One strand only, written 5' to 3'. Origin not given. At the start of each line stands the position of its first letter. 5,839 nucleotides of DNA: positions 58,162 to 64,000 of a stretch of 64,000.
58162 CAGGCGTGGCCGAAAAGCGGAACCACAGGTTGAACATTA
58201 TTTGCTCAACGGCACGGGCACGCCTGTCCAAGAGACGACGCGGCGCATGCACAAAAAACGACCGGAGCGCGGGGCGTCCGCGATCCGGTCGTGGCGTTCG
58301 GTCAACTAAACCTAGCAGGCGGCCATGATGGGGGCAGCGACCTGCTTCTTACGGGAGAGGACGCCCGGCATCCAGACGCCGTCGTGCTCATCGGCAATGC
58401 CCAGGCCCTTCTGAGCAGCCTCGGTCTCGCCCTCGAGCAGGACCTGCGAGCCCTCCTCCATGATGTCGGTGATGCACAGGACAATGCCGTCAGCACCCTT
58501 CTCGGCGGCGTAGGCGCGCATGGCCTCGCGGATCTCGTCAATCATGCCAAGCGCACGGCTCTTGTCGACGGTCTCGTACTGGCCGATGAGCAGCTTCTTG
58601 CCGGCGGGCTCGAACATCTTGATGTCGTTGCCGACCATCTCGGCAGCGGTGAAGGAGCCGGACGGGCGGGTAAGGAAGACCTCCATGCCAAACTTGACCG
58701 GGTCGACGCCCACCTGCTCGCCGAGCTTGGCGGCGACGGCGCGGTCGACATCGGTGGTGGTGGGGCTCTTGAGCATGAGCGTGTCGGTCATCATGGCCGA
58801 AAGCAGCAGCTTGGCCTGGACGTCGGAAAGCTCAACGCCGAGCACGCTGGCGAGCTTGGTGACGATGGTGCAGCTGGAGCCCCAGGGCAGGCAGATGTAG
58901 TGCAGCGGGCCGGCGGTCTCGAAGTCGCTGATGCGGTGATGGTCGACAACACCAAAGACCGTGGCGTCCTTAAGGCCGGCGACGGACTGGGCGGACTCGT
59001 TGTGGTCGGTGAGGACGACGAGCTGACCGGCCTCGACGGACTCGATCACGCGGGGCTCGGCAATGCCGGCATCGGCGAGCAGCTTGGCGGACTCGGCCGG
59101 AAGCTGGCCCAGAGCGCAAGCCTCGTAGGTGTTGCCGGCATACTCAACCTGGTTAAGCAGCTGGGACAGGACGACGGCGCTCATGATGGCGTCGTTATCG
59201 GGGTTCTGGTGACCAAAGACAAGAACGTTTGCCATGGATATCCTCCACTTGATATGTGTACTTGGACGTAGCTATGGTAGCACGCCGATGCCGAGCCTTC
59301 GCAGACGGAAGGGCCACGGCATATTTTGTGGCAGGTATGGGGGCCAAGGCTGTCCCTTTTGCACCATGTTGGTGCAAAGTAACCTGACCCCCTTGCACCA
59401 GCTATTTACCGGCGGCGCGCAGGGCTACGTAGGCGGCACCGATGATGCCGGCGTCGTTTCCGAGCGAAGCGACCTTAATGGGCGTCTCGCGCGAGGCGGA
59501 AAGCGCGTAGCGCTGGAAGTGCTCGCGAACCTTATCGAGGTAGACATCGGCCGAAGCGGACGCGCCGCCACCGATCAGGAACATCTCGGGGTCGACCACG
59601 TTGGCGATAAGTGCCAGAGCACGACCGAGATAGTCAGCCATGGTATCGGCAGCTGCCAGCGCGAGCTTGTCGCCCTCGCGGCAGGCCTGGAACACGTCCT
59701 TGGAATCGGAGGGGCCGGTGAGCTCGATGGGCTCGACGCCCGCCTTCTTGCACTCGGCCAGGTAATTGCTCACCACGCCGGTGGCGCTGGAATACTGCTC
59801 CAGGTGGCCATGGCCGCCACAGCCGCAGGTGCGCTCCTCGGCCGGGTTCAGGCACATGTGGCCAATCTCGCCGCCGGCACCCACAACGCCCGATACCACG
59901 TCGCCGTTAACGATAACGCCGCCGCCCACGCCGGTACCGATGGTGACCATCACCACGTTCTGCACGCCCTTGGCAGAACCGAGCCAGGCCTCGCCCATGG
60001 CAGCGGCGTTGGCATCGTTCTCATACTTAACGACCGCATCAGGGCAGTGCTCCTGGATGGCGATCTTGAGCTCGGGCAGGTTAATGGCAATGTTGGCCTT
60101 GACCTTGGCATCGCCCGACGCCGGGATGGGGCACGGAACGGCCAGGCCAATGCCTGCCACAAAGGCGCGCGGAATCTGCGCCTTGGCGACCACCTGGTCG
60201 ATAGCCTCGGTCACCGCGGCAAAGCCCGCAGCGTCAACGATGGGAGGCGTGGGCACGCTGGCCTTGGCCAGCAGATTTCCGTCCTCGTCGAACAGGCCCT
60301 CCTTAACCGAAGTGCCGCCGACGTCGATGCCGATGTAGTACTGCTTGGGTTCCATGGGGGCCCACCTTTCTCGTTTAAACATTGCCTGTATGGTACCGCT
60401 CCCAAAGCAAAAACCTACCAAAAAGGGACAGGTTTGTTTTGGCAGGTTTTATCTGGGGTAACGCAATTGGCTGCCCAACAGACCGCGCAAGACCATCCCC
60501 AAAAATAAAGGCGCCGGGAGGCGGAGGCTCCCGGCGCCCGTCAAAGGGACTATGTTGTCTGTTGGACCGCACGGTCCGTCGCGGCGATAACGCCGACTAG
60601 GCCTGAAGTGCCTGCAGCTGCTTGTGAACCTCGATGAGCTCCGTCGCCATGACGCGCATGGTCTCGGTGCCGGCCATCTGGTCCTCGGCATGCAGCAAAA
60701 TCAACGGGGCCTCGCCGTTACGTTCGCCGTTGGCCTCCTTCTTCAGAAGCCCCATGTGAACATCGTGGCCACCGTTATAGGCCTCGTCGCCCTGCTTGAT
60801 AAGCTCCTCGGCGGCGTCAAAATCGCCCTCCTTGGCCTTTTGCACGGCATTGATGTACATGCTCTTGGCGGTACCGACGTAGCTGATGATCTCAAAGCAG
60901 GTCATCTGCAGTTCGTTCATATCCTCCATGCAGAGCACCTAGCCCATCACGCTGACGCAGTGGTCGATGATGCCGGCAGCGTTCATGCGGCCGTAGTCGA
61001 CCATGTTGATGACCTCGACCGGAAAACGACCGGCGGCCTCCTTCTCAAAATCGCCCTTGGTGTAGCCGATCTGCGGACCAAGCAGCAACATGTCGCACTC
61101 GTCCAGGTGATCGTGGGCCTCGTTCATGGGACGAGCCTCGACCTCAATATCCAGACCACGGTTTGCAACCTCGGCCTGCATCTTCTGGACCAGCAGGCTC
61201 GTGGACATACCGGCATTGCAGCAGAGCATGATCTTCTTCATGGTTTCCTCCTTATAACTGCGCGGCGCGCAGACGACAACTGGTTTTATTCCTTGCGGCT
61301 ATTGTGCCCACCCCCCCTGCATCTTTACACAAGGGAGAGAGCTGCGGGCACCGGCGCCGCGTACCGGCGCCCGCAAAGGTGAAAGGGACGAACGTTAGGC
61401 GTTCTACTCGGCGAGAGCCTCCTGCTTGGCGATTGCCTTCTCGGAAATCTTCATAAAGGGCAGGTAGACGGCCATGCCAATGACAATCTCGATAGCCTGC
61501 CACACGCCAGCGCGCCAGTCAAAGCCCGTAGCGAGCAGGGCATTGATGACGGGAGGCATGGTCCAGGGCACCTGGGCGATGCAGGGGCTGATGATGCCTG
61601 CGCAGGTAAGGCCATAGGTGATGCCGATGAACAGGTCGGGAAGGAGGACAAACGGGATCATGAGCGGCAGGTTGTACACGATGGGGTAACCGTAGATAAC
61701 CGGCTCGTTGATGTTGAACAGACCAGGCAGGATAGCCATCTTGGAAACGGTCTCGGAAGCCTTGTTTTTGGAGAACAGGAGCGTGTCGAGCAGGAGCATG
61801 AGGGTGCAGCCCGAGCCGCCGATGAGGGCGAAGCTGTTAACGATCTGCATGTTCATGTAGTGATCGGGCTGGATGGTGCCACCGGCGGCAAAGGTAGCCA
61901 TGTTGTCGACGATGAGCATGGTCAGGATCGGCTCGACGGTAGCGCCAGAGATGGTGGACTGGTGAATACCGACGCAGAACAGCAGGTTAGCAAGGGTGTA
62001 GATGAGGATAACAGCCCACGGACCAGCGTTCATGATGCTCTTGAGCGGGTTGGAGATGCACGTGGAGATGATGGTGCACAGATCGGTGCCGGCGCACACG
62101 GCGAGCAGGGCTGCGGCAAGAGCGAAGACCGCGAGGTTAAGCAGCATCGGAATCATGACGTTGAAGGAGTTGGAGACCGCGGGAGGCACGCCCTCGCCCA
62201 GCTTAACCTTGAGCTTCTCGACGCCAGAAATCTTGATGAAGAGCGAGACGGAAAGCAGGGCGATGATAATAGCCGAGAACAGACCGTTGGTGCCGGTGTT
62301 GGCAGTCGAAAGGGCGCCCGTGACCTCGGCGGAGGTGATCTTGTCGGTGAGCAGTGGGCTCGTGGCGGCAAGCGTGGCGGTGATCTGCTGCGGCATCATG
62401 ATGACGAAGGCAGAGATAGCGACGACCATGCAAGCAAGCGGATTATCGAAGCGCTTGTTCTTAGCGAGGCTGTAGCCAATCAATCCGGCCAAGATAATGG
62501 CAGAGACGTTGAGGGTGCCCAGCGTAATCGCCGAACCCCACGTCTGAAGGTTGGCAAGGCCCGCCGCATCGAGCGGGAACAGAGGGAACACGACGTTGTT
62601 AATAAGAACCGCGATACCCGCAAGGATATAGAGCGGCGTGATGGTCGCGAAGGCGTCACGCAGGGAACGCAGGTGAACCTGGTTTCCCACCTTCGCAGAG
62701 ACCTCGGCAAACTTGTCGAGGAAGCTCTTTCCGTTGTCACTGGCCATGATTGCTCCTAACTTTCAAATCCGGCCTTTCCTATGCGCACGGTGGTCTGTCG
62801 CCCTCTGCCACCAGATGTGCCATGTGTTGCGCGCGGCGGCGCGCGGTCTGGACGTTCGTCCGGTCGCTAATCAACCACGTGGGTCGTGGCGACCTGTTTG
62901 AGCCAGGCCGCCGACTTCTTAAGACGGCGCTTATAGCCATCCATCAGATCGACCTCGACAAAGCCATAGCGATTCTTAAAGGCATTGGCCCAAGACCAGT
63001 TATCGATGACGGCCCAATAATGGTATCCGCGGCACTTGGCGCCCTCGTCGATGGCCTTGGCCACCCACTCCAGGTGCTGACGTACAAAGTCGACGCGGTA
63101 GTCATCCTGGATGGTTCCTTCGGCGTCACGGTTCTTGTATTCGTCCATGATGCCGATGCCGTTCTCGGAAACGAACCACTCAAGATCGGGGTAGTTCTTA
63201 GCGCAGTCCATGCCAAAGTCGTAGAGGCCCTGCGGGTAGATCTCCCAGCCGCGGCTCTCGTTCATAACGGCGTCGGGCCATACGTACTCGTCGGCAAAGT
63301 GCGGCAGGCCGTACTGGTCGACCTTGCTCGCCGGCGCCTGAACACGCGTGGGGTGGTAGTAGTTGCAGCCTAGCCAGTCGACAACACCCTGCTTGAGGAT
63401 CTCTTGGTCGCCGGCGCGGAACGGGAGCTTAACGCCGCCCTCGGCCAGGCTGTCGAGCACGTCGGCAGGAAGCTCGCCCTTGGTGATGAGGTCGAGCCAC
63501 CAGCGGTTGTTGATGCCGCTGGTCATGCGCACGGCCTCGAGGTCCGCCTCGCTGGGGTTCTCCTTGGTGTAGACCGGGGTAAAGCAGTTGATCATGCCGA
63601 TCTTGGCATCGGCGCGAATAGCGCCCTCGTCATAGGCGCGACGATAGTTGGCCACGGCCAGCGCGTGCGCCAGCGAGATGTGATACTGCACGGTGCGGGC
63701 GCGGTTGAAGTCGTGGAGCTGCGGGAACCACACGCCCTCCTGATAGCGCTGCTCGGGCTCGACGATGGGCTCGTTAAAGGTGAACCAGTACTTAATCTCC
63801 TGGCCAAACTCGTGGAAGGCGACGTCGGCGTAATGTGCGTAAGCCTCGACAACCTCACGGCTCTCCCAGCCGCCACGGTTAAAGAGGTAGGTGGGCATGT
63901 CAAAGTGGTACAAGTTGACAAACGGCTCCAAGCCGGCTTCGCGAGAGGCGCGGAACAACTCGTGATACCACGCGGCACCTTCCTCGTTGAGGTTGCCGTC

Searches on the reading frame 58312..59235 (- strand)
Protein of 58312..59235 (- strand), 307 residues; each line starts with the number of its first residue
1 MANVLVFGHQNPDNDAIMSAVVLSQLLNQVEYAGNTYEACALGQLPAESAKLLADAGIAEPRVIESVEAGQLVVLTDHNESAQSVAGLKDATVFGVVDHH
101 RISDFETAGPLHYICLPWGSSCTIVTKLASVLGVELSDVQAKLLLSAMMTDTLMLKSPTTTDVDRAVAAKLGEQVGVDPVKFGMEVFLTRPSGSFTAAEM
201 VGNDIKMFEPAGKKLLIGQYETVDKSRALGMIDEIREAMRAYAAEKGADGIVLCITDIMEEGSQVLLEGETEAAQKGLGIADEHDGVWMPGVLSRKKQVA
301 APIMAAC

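Call 22: search_protein_families(library=pfam, proteins=[window:58312-59235:-], max_evalue=0.01)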
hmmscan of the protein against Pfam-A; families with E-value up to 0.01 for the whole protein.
window:58312-59235:- (307 aa): 2 families
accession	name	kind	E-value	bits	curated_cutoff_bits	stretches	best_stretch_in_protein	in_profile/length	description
PF02833.19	DHHA2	-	1.2e-20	74.5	27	1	194-306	12-126/126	DHHA2 domain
PF01368.27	DHH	-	1.9e-18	67.3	28.1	1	3-147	1-124/125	DHH family, N-terminal domain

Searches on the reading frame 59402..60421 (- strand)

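Call 22: search_protein_families(library=pfam, proteins=[window:59402-60421:-], max_evalue=0.01)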
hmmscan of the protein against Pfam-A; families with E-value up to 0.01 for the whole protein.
window:59402-60421:- (339 aa): 3 families
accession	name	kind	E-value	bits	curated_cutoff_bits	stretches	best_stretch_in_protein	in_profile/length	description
PF00480.26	ROK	-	1e-62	212.8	22.9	1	29-334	1-292/294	ROK family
PF01869.26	BcrAD_BadFG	-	1.8e-05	24.9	31.5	1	30-95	1-69/271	BadF/BadG/BcrA/BcrD ATPase family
PF00370.27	FGGY_N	-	2.1e-05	24.7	28.8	1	28-93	1-75/245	FGGY family of carbohydrate kinases, N-terminal domain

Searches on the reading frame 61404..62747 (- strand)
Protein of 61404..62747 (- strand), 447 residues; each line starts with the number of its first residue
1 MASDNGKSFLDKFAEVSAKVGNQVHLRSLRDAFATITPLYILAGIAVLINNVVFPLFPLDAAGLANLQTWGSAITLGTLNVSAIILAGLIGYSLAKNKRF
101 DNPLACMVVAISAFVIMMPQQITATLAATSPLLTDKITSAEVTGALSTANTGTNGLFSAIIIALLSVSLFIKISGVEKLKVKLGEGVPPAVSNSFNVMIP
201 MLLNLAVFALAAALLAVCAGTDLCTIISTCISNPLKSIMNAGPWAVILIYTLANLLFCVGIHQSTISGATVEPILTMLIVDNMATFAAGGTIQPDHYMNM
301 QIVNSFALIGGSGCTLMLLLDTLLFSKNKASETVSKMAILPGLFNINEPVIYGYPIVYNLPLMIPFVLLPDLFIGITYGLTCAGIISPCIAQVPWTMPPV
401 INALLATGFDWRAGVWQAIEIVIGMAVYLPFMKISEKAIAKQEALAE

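Call 58: find_encoding_contigs(protein=window:61404-62747:-, flank=10000, max_places=4)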
Protein window:61404-62747:- (447 aa): 24 contigs read that carry it; 4 places shown.
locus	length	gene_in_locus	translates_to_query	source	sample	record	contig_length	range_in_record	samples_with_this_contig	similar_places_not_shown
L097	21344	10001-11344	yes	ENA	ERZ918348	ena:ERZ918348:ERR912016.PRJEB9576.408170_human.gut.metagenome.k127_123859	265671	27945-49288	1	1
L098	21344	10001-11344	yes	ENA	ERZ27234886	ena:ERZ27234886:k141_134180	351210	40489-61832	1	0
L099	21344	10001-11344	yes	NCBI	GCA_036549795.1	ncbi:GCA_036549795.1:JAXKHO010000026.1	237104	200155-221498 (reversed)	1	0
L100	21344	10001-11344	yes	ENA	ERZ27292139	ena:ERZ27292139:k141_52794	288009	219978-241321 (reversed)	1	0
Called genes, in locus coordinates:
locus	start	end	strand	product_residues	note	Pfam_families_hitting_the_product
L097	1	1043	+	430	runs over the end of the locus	PF13657:Couple_hipA, PF07804:HipA_C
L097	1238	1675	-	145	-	PF00582:Usp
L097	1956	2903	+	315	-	PF02673:BacA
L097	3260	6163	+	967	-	PF13604:AAA_30 (faint), PF00580:UvrD-helicase, PF01443:Viral_helicase1 (faint), PF13245:AAA_19, PF13361:UvrD_C, PF13538:UvrD_C_2 (faint), PF13361:UvrD_C, PF21196:PcrA_UvrD_tudor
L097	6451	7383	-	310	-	PF20511:PMI_typeI_cat, PF21621:MPI_cupin_dom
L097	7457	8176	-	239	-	PF00392:GntR, PF14502:HTH_41 (weak), PF07702:UTRA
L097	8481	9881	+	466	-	PF00232:Glyco_hydro_1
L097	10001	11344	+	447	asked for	PF02378:PTS_EIIC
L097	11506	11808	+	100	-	PF02302:PTS_IIB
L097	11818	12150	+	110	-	PF02255:PTS_IIA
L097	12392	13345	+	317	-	PF00370:FGGY_N (faint), PF00480:ROK, PF01869:BcrAD_BadFG (faint)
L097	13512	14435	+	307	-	PF01368:DHH, PF02833:DHHA2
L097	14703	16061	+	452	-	PF06965:Na_H_antiport_1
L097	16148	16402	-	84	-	-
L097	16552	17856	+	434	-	PF12897:Asp_aminotransf, PF00155:Aminotran_1_2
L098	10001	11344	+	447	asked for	PF02378:PTS_EIIC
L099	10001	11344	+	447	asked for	PF02378:PTS_EIIC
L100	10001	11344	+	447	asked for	PF02378:PTS_EIIC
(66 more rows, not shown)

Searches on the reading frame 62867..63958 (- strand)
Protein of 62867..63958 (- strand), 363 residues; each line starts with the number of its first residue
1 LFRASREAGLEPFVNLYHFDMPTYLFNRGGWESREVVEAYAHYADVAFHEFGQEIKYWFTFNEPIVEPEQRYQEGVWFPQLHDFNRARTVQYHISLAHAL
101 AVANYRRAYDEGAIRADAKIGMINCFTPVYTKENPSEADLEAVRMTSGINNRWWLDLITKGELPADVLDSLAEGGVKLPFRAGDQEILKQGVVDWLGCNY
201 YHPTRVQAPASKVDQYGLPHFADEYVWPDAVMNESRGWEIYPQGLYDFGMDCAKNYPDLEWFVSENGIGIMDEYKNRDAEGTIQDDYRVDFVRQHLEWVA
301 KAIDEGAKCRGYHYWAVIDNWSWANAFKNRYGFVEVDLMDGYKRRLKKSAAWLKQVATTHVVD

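Call 22: search_protein_families(library=pfam, proteins=[window:62867-63958:-], max_evalue=0.01)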
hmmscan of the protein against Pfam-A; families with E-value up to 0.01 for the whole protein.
window:62867-63958:- (363 aa): 1 family
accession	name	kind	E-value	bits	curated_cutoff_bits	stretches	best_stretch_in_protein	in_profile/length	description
PF00232.24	Glyco_hydro_1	-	4.8e-84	282.8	22.6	1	6-360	108-451/453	Glycosyl hydrolase family 1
